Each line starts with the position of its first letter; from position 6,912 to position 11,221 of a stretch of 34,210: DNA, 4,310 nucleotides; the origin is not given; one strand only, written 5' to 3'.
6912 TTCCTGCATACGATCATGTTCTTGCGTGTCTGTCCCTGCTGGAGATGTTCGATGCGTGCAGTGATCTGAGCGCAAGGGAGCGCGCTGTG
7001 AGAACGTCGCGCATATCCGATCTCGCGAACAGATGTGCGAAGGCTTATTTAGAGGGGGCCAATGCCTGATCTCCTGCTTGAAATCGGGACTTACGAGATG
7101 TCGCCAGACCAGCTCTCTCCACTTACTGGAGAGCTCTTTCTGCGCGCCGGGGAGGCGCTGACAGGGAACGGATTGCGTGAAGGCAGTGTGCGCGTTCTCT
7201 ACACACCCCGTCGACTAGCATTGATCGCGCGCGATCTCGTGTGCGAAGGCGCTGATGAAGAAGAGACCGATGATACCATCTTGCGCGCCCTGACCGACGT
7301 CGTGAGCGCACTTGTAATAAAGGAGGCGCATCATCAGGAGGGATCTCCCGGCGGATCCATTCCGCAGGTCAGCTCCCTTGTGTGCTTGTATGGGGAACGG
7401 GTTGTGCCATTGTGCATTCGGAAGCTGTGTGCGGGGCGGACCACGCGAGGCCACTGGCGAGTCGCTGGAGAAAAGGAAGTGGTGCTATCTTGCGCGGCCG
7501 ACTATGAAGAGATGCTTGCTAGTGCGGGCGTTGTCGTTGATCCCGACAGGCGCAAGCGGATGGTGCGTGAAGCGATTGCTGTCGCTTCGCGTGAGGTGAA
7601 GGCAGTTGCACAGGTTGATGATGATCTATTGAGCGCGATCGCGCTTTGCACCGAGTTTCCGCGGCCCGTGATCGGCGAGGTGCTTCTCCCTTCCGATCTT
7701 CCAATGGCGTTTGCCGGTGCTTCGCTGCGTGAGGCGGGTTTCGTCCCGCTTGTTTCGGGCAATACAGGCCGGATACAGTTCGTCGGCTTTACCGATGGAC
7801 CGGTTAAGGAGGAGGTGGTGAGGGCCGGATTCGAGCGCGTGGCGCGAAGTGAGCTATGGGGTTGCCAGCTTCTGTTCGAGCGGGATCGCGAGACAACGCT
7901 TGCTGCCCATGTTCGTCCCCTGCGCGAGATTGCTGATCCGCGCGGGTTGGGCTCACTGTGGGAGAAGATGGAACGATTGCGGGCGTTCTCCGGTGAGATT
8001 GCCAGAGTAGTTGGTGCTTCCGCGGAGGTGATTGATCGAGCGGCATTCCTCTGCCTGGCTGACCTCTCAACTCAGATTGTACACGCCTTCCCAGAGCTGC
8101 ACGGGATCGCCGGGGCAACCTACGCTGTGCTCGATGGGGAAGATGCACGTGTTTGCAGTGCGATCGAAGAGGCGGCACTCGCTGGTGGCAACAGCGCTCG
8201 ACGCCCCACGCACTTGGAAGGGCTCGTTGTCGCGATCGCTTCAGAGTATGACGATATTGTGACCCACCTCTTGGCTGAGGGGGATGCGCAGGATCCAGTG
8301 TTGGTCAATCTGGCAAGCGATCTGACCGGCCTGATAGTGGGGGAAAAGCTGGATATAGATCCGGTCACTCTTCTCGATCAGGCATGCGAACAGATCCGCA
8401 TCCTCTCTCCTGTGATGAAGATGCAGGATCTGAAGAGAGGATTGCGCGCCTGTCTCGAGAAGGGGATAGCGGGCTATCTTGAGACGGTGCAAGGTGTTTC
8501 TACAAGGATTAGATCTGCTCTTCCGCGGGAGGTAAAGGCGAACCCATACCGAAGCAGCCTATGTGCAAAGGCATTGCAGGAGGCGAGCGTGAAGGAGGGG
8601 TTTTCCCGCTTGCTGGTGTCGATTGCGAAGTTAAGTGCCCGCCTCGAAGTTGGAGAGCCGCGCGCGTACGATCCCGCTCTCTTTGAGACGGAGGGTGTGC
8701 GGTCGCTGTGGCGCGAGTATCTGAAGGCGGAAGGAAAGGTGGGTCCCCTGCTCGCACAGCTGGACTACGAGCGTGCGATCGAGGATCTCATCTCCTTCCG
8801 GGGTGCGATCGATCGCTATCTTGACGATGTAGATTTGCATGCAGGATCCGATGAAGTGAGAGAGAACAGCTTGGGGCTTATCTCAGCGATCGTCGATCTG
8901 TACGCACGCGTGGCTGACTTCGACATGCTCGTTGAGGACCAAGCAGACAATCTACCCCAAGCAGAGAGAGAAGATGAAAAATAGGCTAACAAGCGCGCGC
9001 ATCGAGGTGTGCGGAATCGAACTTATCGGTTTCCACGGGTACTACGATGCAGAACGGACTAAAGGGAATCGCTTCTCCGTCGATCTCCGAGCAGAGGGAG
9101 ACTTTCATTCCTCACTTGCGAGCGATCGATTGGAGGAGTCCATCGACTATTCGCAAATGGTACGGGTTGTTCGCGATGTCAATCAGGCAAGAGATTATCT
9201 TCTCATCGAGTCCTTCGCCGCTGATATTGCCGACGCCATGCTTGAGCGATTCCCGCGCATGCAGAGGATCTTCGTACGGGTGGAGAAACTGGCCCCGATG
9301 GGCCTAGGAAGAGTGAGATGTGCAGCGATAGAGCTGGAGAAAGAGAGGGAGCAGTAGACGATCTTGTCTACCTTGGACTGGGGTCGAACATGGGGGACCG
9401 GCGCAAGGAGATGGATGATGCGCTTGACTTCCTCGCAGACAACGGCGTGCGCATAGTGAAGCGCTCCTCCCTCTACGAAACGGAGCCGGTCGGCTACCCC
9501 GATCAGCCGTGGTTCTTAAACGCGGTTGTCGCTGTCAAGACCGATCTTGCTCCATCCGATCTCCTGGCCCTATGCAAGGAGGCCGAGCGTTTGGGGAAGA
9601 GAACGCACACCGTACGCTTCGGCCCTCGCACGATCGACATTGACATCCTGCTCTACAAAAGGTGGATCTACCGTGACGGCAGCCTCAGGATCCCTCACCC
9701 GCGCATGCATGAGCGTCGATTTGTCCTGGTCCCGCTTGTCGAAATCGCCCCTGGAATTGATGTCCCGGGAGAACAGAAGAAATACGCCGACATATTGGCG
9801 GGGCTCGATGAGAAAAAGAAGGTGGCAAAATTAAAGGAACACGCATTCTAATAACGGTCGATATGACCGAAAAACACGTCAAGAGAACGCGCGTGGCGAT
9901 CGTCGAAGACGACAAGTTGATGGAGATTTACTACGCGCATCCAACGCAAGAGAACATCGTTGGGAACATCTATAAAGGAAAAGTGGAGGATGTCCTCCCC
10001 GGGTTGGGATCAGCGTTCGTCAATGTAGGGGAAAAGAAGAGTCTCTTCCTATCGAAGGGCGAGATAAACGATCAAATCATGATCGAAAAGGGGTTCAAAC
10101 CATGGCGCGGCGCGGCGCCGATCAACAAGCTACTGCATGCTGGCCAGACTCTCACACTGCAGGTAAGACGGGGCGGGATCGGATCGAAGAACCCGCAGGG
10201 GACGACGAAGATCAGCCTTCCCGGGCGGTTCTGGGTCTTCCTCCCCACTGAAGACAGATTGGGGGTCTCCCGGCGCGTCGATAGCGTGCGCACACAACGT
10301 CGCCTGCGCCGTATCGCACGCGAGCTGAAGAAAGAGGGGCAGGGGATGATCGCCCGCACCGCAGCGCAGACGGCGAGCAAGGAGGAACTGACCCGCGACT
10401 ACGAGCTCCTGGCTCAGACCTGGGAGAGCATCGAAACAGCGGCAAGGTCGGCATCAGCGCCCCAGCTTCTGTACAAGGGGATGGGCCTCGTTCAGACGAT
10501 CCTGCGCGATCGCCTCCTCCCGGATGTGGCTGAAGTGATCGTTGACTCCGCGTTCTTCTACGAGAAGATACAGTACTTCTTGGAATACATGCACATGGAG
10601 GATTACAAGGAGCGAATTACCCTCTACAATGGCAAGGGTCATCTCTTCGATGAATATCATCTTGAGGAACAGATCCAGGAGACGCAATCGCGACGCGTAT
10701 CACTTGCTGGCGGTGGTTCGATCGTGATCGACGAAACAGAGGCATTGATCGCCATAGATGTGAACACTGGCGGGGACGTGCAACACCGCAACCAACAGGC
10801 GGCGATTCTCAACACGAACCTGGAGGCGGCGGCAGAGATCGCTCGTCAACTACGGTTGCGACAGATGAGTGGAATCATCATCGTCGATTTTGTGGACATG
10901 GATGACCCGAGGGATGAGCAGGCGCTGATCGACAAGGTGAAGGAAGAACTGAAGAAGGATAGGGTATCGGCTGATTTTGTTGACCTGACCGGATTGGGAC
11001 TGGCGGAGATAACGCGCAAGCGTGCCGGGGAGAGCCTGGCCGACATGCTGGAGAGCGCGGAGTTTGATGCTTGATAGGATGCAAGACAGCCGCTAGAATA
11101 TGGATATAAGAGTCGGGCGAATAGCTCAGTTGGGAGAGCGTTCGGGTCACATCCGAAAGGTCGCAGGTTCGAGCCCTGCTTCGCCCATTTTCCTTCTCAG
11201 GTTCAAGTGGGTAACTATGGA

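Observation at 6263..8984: Degenerate GlyQ/GlyS-like gene pair in the slot after rplT: a possible pseudo-synthetase or repurposed aaRS paralog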

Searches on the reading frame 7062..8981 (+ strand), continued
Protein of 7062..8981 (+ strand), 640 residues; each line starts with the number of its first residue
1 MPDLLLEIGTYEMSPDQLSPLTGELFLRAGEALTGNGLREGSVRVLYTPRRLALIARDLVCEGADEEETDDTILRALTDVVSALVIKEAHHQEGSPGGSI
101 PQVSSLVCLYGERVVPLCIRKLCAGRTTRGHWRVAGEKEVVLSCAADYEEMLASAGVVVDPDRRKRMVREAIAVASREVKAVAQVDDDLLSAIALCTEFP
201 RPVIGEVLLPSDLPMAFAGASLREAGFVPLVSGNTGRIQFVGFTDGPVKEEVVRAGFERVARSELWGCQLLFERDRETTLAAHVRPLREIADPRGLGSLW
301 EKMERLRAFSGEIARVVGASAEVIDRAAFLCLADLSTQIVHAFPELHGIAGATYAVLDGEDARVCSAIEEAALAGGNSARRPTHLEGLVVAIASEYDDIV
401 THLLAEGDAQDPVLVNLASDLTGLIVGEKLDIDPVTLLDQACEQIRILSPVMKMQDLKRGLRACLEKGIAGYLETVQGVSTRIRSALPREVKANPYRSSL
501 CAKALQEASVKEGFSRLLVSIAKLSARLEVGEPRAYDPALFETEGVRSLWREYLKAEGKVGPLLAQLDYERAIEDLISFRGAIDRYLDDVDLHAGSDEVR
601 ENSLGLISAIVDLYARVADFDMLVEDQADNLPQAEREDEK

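Call 69: predict_structure(alignment_id=A4)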
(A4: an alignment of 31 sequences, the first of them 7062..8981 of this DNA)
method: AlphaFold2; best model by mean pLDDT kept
length: 640 residues; sequences in the alignment: 31
mean_pLDDT: 87.5   pTM: 0.79
mean pLDDT of the five models: 87.5, 87.0, 86.1, 85.8, 85.0
residues with pLDDT >= 90: 387; 70-90: 206; 50-70: 20; < 50: 27
segments of 3 or more residues with pLDDT < 50: 87-97, 627-640
pLDDT, mean of each block of 10 residues (from residue 1): 91 83 89 85 90 92 78 90 61 43 87 89 90 80 93 93 95 93 87 91 93 92 94 83 90 96 96 97 97 89 95 92 97 97 94 98 96 63 90 93 85 89 92 90 84 88 93 92 90 92 93 88 81 77 90 94 94 93 89 82 91 90 62 41
secondary structure, 60 per line:
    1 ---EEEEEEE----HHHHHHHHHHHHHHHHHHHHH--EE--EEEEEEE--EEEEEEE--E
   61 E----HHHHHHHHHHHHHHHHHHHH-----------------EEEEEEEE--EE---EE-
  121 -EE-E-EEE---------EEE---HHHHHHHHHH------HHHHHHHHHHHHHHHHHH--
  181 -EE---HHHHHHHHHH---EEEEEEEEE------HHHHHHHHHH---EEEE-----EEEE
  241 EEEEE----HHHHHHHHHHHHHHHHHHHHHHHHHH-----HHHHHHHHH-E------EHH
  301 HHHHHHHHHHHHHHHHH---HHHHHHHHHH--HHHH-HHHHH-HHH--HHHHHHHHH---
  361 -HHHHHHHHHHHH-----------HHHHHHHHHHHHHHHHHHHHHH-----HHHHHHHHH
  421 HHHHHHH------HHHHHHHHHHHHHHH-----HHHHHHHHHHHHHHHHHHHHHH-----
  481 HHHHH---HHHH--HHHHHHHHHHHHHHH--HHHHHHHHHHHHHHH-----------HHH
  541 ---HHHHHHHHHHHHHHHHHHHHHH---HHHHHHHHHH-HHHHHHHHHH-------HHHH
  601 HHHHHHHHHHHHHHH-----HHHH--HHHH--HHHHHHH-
elements in order: E4-10 H15-35 E42-48 E51-57 H66-85 E103-110 E127-129 E139-141 H145-154 H161-178 H187-196 E200-208 H215-224 E228-231 E237-245 H250-275 H281-289 H299-317 H321-330 H333-336 H338-342 H349-357 H362-373 H385-406 H412-427 H434-448 H454-475 H481-485 H489-492 H495-509 H512-526 H544-565 H569-578 H580-589 H597-615 H621-624 H627-630 H633-639

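Call 71: find_encoding_contigs(protein=P0172, flank=10000, max_places=2)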
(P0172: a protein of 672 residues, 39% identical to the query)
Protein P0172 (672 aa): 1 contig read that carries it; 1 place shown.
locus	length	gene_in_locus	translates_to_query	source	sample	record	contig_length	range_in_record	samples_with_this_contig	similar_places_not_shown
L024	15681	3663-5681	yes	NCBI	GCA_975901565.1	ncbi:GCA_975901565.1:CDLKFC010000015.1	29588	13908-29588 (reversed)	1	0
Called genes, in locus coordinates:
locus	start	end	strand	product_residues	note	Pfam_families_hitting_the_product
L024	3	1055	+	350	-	?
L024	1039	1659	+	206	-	PF01467:CTP_transf_like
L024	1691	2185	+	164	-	PF05198:IF3_N, PF00707:IF3_C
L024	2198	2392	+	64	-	PF01632:Ribosomal_L35p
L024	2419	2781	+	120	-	PF00453:Ribosomal_L20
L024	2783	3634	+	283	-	PF02091:tRNA-synt_2e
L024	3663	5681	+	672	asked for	PF02092:tRNA_synt_2f, PF05746:DALR_1 (weak)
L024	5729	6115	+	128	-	PF02152:FolB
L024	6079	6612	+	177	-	PF01288:HPPK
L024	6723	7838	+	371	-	PF10150:RNase_E_G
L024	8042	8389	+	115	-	-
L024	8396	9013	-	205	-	PF00990:GGDEF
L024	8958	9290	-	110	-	-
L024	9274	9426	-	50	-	-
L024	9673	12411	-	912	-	PF00989:PAS, PF08447:PAS_3, PF08448:PAS_4, PF01590:GAF, PF13185:GAF_2, PF01590:GAF, PF13185:GAF_2, PF00989:PAS, +7 more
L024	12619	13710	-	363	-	PF00383:dCMP_cyt_deam_1, PF14437:MafB19-deam, PF01872:RibD_C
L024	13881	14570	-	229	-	PF04298:Zn_peptidase_2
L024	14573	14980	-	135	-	PF04892:VanZ-LLP1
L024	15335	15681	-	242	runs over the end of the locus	-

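Call 72: find_encoding_contigs(protein=P0166, flank=10000, max_places=3)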
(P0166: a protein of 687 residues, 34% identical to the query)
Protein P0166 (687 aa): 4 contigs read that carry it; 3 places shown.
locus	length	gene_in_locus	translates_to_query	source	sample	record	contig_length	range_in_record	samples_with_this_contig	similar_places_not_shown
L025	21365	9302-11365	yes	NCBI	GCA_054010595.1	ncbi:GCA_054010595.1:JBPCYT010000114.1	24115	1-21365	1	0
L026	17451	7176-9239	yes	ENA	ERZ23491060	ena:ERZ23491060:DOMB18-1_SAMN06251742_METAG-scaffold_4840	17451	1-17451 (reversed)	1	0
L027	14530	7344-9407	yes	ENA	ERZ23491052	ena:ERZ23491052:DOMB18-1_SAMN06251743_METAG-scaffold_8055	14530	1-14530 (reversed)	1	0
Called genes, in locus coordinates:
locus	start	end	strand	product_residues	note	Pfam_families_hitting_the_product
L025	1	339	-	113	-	?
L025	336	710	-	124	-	PF01042:Ribonuc_L-PSP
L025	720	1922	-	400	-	PF00155:Aminotran_1_2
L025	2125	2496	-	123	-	PF02597:ThiS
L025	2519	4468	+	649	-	PF00133:tRNA-synt_1, PF09334:tRNA-synt_1g, PF19303:Anticodon_3, PF01588:tRNA_bind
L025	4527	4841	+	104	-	PF00829:Ribosomal_L21p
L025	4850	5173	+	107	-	-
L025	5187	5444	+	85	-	PF01016:Ribosomal_L27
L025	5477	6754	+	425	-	PF01018:GTP1_OBG, PF01926:MMR_HSR1, PF02421:FeoB_N, PF09269:DUF1967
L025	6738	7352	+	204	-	PF01467:CTP_transf_like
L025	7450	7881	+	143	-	PF05198:IF3_N, PF00707:IF3_C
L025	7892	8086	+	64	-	PF01632:Ribosomal_L35p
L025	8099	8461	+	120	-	PF00453:Ribosomal_L20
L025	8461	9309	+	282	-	PF02091:tRNA-synt_2e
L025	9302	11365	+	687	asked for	PF02092:tRNA_synt_2f, PF05746:DALR_1 (weak)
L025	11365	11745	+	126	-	PF02152:FolB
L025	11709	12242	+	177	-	PF01288:HPPK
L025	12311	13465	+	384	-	PF10150:RNase_E_G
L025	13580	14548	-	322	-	PF00291:PALP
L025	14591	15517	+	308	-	PF00583:Acetyltransf_1, PF13673:Acetyltransf_10, PF13508:Acetyltransf_7, PF14542:Acetyltransf_CG (faint), PF08445:FR47 (weak)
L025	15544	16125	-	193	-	PF01184:Gpr1_Fun34_YaaH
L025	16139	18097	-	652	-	PF16177:ACAS_N, PF00501:AMP-binding, PF13193:AMP-binding_C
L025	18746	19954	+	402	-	PF13433:Peripla_BP_5, PF13458:Peripla_BP_6, PF01094:ANF_receptor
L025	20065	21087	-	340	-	PF02653:BPD_transp_2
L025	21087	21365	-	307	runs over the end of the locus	PF02653:BPD_transp_2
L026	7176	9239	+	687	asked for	PF02092:tRNA_synt_2f, PF05746:DALR_1 (weak)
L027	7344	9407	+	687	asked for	PF02092:tRNA_synt_2f, PF05746:DALR_1 (weak)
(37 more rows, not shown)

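Call 79: search_protein_families(library=ncbifam, proteins=[L023:9157-10005:+, L023:10001-12064:+, L025:8461-9306:+, L025:9302-11362:+], max_evalue=1e-20)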
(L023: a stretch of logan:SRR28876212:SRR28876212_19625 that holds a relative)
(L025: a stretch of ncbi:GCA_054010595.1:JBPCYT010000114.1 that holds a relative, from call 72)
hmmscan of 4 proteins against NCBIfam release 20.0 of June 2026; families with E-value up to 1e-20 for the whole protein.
L023:9157-10005:+ (283 aa): 3 families
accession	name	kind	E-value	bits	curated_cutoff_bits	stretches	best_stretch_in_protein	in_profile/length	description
NF011499.0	PRK14908.1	equivalog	2e-126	423.8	1244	1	2-277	6-281/998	glycine--tRNA ligase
NF006827.1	PRK09348.1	equivalog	2.5e-120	401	369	1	2-276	1-275/276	glycine--tRNA ligase subunit alpha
TIGR00388.1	glyQ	equivalog_domain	1.2e-116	389.1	361.45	1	1-277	1-281/293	glycine--tRNA ligase subunit alpha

L023:10001-12064:+ (688 aa): 2 families
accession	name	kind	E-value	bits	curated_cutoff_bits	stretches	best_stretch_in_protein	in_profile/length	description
TIGR00211.2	glyS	equivalog_domain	1.1e-194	648.8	300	1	3-681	1-684/684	glycine--tRNA ligase subunit beta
NF011499.0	PRK14908.1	equivalog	3.9e-152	508.9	1244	1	3-681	313-996/998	glycine--tRNA ligase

L025:8461-9306:+ (282 aa): 3 families
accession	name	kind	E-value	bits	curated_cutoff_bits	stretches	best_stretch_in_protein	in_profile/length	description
NF011499.0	PRK14908.1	equivalog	4.3e-140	469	1244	1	2-281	6-285/998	glycine--tRNA ligase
NF006827.1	PRK09348.1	equivalog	5.2e-129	429.5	369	1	3-277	2-276/276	glycine--tRNA ligase subunit alpha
TIGR00388.1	glyQ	equivalog_domain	6.1e-126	419.6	361.45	1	1-281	1-285/293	glycine--tRNA ligase subunit alpha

L025:9302-11362:+ (687 aa): 2 families
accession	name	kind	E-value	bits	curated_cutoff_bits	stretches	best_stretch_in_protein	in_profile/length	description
TIGR00211.2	glyS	equivalog_domain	1e-213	711.7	300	1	3-681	1-684/684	glycine--tRNA ligase subunit beta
NF011499.0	PRK14908.1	equivalog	7.8e-160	534.4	1244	1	3-678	313-993/998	glycine--tRNA ligase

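Call 83: fold_search(model_id=the predicted structure, library=pdb)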
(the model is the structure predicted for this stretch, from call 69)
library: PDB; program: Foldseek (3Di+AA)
matches with E <= 10: 677; with E <= 0.001: 13
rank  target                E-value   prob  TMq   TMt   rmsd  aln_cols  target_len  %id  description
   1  9a71_B                5.8e-32  1.00  0.76  0.72   6.1       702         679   23  Integrative model of BUK-SYGB by crosslinking MS and deep learning (released 2024-09-18)
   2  7yse_C                5.0e-30  1.00  0.70  0.70   7.0       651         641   22  Crystal structure of E. coli heterotetrameric GlyRS in complex with tRNA (released 2023-02-01)
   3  8ie2_F                1.0e-29  1.00  0.75  0.75   5.7       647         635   23  Crystal structure of Lactiplantibacillus plantarum GlyRS (released 2023-06-07)
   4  7xof_A                1.8e-29  1.00  0.70  0.51   7.0       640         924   24  Crystal structure of Oryza sativa plastid glycyl-tRNA synthetase (released 2023-05-24)
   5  7xof_B                3.5e-29  1.00  0.61  0.45   8.2       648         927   24  Crystal structure of Oryza sativa plastid glycyl-tRNA synthetase (released 2023-05-24)
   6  8ie2_E                9.5e-29  1.00  0.77  0.71   6.7       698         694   22  Crystal structure of Lactiplantibacillus plantarum GlyRS (released 2023-06-07)
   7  7yse_D                6.8e-28  1.00  0.69  0.68   7.4       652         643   23  Crystal structure of E. coli heterotetrameric GlyRS in complex with tRNA (released 2023-02-01)
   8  7lu4_B                9.1e-28  1.00  0.78  0.53   7.2       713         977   24  Crystal structure of bacterial glycyl tRNA synthetase in complex with glycine (released 2021-08-04)
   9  7lu4_A                9.5e-28  1.00  0.79  0.53   7.2       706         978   24  Crystal structure of bacterial glycyl tRNA synthetase in complex with glycine (released 2021-08-04)
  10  8h1c_A                6.0e-27  1.00  0.75  0.51   7.2       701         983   22  Cryo-EM structure of Oryza sativa plastid glycyl-tRNA synthetase in complex with two tRNAs (one in tRNA binding state  (released 2023-04-26)
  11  7eiv_C                4.2e-24  1.00  0.65  0.77   5.2       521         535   23  heterotetrameric glycyl-tRNA synthetase from Escherichia coli (released 2021-08-11)
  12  7eiv_D                3.8e-23  1.00  0.65  0.72   6.9       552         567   22  heterotetrameric glycyl-tRNA synthetase from Escherichia coli (released 2021-08-11)
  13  7xjy_A                1.3e-22  1.00  0.57  0.49   5.3       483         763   23  Cryo-EM structure of Oryza sativa plastid glycyl-tRNA synthetase (apo form) (released 2023-05-03)
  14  8f56_A                1.7e-03  0.54  0.11  0.07  27.3       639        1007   11  Dimer of aminoglycoside efflux pump AcrD treated with gentamicin (released 2022-12-28)
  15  22xk_B                2.4e-03  0.66  0.12  0.08  27.7       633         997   12  MexBYB-Ka asymmetry (released 2026-03-11)
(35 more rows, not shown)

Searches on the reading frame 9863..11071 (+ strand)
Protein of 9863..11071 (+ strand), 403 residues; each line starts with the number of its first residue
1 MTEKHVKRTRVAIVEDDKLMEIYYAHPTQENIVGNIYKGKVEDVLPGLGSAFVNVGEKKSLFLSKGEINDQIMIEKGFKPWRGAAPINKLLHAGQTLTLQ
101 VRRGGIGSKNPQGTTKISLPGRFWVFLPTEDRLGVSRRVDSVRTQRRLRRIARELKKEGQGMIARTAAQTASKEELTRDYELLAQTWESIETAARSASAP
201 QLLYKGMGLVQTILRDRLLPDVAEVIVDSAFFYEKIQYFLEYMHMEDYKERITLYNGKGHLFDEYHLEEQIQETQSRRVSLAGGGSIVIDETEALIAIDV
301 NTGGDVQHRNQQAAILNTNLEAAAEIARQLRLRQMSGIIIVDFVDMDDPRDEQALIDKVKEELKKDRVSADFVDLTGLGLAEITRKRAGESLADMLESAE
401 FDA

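Call 16: search_protein_families(library=ncbifam, proteins=[window:9863-11071:+], max_evalue=0.00001)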
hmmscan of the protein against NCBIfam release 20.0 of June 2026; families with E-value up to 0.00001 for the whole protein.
window:9863-11071:+ (403 aa): 5 families
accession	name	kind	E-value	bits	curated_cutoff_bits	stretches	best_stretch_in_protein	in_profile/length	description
TIGR00757.1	RNaseEG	subfamily_domain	4.5e-115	384.9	325.95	1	9-396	2-390/415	Rne/Rng family ribonuclease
NF008689.0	PRK11712.1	equivalog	2.5e-97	326.4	594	1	8-396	13-401/489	ribonuclease G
NF052586.1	RnaseECyano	equivalog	8.6e-76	255.7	900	1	11-395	14-392/619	ribonuclease E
NF008074.0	PRK10811.1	equivalog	1.3e-69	235.1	908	1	9-393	14-397/1068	ribonuclease E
NF052588.1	RnaseEMycob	equivalog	2.7e-60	204.2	1400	1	7-395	337-732/945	ribonuclease E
